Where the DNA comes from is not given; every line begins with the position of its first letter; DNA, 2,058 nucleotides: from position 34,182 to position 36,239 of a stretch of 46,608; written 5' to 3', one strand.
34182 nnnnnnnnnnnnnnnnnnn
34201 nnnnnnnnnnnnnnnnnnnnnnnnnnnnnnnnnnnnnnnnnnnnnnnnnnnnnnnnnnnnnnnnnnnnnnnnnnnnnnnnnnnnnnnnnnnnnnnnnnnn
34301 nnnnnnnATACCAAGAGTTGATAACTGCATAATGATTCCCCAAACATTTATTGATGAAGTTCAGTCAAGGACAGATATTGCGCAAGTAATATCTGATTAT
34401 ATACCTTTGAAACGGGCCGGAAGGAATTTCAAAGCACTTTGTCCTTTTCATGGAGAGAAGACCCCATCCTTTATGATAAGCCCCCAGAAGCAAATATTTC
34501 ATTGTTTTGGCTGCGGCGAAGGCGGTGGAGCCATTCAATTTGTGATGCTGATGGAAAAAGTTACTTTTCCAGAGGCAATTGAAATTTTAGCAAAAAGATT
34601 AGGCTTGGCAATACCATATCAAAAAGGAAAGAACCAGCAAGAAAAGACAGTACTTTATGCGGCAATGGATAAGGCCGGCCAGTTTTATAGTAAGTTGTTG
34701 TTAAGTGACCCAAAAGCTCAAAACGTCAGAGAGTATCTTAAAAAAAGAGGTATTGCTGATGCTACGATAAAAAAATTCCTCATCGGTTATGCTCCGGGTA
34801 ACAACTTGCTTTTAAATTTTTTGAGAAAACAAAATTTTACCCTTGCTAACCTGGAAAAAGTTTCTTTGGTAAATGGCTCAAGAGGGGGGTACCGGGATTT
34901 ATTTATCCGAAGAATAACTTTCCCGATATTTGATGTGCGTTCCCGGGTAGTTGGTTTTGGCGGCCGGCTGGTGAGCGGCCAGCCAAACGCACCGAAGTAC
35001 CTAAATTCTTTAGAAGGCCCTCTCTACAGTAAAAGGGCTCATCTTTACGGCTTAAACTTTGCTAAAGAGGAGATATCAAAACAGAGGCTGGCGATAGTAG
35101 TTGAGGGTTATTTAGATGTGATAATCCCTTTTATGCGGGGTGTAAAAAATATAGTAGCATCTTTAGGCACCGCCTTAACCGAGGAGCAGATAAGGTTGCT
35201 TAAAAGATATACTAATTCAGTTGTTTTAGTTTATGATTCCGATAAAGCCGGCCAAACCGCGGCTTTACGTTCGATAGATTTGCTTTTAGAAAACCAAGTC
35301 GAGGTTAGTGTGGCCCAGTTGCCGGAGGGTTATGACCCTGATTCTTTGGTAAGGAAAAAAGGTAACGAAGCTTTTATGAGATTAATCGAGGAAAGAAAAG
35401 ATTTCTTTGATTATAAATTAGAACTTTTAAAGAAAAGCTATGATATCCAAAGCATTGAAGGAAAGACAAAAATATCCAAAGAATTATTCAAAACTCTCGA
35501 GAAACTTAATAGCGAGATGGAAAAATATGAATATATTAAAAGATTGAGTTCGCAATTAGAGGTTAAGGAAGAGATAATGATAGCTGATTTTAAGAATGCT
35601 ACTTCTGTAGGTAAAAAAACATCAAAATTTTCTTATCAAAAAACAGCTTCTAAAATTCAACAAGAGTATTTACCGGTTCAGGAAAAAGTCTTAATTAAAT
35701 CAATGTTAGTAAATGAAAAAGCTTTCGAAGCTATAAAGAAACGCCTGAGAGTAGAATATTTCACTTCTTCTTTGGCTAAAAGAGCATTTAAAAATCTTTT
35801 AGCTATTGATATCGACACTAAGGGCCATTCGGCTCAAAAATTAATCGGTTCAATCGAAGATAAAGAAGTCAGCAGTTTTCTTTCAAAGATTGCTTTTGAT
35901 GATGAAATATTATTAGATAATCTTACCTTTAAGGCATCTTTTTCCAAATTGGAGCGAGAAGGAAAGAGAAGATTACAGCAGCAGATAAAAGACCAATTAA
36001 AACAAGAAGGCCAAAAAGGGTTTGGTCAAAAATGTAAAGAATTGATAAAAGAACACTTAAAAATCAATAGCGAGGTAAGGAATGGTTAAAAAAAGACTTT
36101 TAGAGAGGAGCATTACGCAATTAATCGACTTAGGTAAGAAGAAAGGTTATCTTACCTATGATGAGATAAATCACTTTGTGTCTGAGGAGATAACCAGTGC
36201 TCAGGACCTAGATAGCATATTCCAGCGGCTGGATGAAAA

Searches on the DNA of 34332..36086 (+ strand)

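Call 95: search_with_rna_model(model_id=R1, sources=[L148, L149, L150, L151, L145, L002, L003, L055, L056, L058, L059, L061], max_evalue=1)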
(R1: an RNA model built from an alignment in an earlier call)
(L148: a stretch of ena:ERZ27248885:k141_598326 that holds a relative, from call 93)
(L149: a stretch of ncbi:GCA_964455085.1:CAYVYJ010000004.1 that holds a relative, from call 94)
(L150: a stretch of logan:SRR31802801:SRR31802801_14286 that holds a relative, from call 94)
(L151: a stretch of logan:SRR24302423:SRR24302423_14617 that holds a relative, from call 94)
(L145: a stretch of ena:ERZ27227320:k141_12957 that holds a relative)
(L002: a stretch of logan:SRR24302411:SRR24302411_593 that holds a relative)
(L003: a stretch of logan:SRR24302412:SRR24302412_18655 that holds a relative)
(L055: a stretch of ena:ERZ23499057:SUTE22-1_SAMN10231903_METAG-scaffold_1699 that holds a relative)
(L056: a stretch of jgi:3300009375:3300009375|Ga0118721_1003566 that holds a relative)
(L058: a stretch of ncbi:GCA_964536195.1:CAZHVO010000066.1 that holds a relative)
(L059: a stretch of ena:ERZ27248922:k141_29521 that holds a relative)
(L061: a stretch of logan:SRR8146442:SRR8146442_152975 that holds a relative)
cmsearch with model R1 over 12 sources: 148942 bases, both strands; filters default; matches with E-value up to 1: 7.
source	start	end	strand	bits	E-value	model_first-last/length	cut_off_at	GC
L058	2640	2690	-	83.5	6.1e-21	1-51/51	no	0.55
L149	2758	2817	-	45.6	4.1e-10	1-51/51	no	0.47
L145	9837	9890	+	44.2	1.1e-09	1-51/51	no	0.46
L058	3116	3178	-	39.8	1.9e-08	1-51/51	no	0.52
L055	12856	12920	-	34.5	6.2e-07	1-51/51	no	0.43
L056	12856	12920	-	34.5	6.2e-07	1-51/51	no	0.43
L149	4331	4391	-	21.9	0.0024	1-51/51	no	0.51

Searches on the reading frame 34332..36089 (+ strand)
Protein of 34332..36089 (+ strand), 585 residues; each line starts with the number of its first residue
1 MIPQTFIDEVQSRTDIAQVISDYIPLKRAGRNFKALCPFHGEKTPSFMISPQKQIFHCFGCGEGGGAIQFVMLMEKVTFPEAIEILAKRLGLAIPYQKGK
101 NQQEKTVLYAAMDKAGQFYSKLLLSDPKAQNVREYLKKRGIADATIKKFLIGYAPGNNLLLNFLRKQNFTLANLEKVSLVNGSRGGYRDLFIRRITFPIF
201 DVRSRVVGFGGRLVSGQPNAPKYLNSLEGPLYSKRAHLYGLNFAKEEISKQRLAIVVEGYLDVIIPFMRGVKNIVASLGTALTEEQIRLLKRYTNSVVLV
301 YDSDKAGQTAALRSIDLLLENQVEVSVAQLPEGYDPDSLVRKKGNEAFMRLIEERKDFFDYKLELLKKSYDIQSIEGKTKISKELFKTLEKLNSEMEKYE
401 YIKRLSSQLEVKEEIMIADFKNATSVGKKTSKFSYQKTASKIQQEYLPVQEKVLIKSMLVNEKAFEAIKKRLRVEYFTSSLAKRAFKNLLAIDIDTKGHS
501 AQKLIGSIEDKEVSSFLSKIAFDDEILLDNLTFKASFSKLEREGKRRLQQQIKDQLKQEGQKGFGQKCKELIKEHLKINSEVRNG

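Call 44: search_protein_families(library=pfam, proteins=[window:34332-36089:+], max_evalue=0.00001)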
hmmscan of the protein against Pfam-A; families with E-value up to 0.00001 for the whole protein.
window:34332-36089:+ (585 aa): 7 families
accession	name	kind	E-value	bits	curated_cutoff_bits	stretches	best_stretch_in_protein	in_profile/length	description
PF01807.25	Zn_ribbon_DnaG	-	4e-38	129.6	24.9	1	3-98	2-97/98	CHC2 zinc finger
PF08275.17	DNAG_N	-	1.1e-32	113.2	26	1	119-244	2-127/128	DNA primase catalytic core, N-terminal domain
PF13155.12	Toprim_2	-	2.6e-23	82.6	22.1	1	255-339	1-87/88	Toprim-like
PF13662.12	Toprim_4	-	5.5e-20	71.8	25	1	254-328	3-84/85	Toprim domain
PF10410.14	DnaB_bind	-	3.8e-11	43.5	20.6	1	359-413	1-55/56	DnaB-helicase binding domain of primase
PF01751.28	Toprim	-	8.6e-11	42.3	23.1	1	255-326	3-92/96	Toprim domain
PF13362.12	Toprim_3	-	7.7e-07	29.9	27.2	1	255-346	3-95/95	Toprim domain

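Call 92: find_homologous_proteins(query=window:34332-36086:+, max_evalue=1e-100)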
Query window:34332-36086:+ (585 aa): 1069 proteins with E <= 1e-100 among 8000 candidates; the best 120 are listed.
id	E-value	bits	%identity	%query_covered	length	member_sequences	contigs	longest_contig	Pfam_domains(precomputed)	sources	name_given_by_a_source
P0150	0.0e+0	1269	100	100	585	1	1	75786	PF08275.18,PF13155.13,PF01807.26,PF13662.13,PF10410.15,PF01751.29,PF13362.13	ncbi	-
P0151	1.6e-221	755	60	100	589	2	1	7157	PF08275.18,PF13155.13,PF01807.26,PF13662.13,PF10410.15,PF01751.29,PF13362.13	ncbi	-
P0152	3.6e-221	754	61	100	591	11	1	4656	PF08275.18,PF13155.13,PF01807.26,PF13662.13,PF10410.15,PF01751.29,PF13362.13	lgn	-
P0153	4.2e-221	753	61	100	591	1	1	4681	PF08275.18,PF13155.13,PF01807.26,PF13662.13,PF10410.15,PF01751.29,PF13362.13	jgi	jgi:DNA primase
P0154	5.1e-220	750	58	100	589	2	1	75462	PF08275.18,PF13155.13,PF01807.26,PF13662.13,PF10410.15,PF01751.29,PF13362.13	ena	-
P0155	7.2e-220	749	60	100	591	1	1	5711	PF08275.18,PF13155.13,PF01807.26,PF13662.13,PF10410.15,PF01751.29,PF13362.13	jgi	jgi:DNA primase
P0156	1.1e-219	749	60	100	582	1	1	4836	PF08275.18,PF13155.13,PF01807.26,PF13662.13,PF10410.15,PF01751.29,PF13362.13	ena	-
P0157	1.2e-219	749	59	100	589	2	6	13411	PF08275.18,PF13155.13,PF01807.26,PF13662.13,PF10410.15,PF01751.29,PF13362.13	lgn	-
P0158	2.6e-219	747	59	100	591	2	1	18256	PF08275.18,PF13155.13,PF01807.26,PF13662.13,PF10410.15,PF01751.29,PF13362.13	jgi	-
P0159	4.2e-219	747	59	100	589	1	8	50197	PF08275.18,PF13155.13,PF01807.26,PF13662.13,PF10410.15,PF01751.29,PF13362.13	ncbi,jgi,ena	-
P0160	7.9e-218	743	59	100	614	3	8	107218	PF08275.18,PF13155.13,PF01807.26,PF13662.13,PF10410.15,PF01751.29,PF13362.13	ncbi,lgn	-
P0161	2.0e-217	741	58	100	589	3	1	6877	PF08275.18,PF13155.13,PF01807.26,PF13662.13,PF10410.15,PF01751.29,PF13362.13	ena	-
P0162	2.1e-217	741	58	100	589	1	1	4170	PF08275.18,PF13155.13,PF01807.26,PF13662.13,PF10410.15,PF01751.29,PF13362.13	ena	-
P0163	5.0e-217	740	58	100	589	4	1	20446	PF08275.18,PF13155.13,PF01807.26,PF13662.13,PF10410.15,PF01751.29,PF13362.13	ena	-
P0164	1.2e-216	739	58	100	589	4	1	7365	PF08275.18,PF13155.13,PF01807.26,PF13662.13,PF10410.15,PF01751.29,PF13362.13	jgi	-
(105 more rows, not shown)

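Call 93: find_encoding_contigs(protein=P0154, flank=10000, max_places=2)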
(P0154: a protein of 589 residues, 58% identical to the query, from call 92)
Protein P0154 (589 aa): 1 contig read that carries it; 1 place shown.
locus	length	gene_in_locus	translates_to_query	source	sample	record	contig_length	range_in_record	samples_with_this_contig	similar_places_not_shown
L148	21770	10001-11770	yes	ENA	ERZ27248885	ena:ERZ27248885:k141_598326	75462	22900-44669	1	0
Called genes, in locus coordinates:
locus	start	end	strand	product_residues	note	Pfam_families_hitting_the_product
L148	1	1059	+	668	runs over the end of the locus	PF03483:B3_4, PF03484:B5, PF17759:tRNA_synthFbeta, PF03147:FDX-ACB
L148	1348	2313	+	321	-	PF09754:PAC2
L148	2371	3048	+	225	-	PF03853:YjeF_N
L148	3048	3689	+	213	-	PF13483:Lactamase_B_3, PF12706:Lactamase_B_2 (weak)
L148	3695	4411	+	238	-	PF27030:AbpE_bact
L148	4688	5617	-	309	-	PF00072:Response_reg, PF00990:GGDEF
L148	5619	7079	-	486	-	PF00512:HisKA, PF02518:HATPase_c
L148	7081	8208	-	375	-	PF08495:FIST, PF10442:FIST_C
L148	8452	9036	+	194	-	PF02674:Colicin_V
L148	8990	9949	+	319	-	PF01784:DUF34_NIF3 (faint)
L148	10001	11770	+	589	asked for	PF01807:Zn_ribbon_DnaG, PF08275:DNAG_N, PF01751:Toprim, PF13155:Toprim_2, PF13362:Toprim_3 (weak), PF13662:Toprim_4, PF10410:DnaB_bind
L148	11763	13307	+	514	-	PF03979:Sigma70_r1_1, PF00140:Sigma70_r1_2, PF04542:Sigma70_r2, PF04539:Sigma70_r3, PF04545:Sigma70_r4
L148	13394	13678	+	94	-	PF02686:GatC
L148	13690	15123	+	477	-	PF01425:Amidase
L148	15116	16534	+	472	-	PF02934:GatB_N, PF02637:GatB_Yqey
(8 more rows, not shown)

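Call 94: find_encoding_contigs(protein=P0160, flank=10000, max_places=3)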
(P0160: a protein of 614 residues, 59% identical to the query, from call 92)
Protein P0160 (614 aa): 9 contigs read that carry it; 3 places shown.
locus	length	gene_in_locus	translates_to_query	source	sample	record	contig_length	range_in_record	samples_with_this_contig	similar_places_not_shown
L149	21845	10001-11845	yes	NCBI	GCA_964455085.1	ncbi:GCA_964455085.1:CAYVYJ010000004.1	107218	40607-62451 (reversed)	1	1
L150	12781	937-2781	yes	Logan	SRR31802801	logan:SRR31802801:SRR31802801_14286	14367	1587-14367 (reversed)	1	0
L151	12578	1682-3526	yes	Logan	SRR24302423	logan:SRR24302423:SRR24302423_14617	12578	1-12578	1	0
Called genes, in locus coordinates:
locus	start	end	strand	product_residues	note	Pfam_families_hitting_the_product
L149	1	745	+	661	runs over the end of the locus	PF03483:B3_4, PF03484:B5, PF17759:tRNA_synthFbeta, PF03147:FDX-ACB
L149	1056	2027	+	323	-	PF09754:PAC2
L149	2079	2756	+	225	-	PF03853:YjeF_N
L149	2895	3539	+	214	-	PF13483:Lactamase_B_3, PF12706:Lactamase_B_2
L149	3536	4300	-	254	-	PF23023:Anti-Pycsar_Apyc1, PF00753:Lactamase_B, PF12706:Lactamase_B_2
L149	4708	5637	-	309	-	PF00072:Response_reg, PF00990:GGDEF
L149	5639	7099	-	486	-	PF00512:HisKA, PF02518:HATPase_c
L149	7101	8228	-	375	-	PF08495:FIST, PF10442:FIST_C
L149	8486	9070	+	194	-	PF02674:Colicin_V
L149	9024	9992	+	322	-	PF01784:DUF34_NIF3 (faint)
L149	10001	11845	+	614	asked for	PF01807:Zn_ribbon_DnaG, PF08275:DNAG_N, PF01751:Toprim, PF13155:Toprim_2, PF13362:Toprim_3 (weak), PF13662:Toprim_4, PF10410:DnaB_bind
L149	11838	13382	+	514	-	PF03979:Sigma70_r1_1, PF00140:Sigma70_r1_2, PF04542:Sigma70_r2, PF04539:Sigma70_r3, PF04545:Sigma70_r4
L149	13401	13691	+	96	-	PF02686:GatC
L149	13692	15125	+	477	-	PF01425:Amidase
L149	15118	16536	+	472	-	PF02934:GatB_N, PF02637:GatB_Yqey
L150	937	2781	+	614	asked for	PF01807:Zn_ribbon_DnaG, PF08275:DNAG_N, PF01751:Toprim, PF13155:Toprim_2, PF13362:Toprim_3 (weak), PF13662:Toprim_4, PF10410:DnaB_bind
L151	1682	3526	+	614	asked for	PF01807:Zn_ribbon_DnaG, PF08275:DNAG_N, PF01751:Toprim, PF13155:Toprim_2, PF13362:Toprim_3 (weak), PF13662:Toprim_4, PF10410:DnaB_bind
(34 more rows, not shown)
